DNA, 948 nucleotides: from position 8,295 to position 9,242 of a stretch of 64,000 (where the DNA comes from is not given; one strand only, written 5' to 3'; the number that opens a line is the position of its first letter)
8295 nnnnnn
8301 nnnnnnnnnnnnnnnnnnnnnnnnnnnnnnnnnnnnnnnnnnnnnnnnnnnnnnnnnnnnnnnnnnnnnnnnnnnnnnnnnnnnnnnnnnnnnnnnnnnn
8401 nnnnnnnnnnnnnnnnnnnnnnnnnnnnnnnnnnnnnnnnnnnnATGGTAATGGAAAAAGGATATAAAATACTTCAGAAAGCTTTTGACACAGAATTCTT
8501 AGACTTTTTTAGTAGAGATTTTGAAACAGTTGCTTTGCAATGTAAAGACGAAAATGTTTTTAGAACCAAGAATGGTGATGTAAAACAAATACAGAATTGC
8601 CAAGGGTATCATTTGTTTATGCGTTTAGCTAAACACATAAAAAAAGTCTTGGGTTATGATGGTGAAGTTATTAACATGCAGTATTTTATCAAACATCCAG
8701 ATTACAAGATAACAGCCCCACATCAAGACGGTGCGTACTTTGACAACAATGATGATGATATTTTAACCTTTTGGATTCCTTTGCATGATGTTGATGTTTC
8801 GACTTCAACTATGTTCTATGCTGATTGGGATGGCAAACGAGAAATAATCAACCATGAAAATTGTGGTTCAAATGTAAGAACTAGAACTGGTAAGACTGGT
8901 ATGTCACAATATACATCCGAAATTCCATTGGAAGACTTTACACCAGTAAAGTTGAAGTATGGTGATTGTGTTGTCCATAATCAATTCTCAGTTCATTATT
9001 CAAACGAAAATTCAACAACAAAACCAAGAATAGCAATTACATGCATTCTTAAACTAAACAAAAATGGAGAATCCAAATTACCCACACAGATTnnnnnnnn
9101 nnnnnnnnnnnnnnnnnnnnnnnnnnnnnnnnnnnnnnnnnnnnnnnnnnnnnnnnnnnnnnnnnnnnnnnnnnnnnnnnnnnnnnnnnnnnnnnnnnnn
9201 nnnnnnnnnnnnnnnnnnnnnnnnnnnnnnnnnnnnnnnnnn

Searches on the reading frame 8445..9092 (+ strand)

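Call 24: search_protein_families(library=pfam, proteins=[window:8445-9092:+], max_evalue=0.01)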
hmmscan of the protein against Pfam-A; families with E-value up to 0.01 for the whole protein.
window:8445-9092:+ (216 aa): 1 family
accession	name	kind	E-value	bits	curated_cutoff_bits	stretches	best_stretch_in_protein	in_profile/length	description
PF05721.19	PhyH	-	1.8e-10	41.9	22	1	42-197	61-213/213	Phytanoyl-CoA dioxygenase (PhyH)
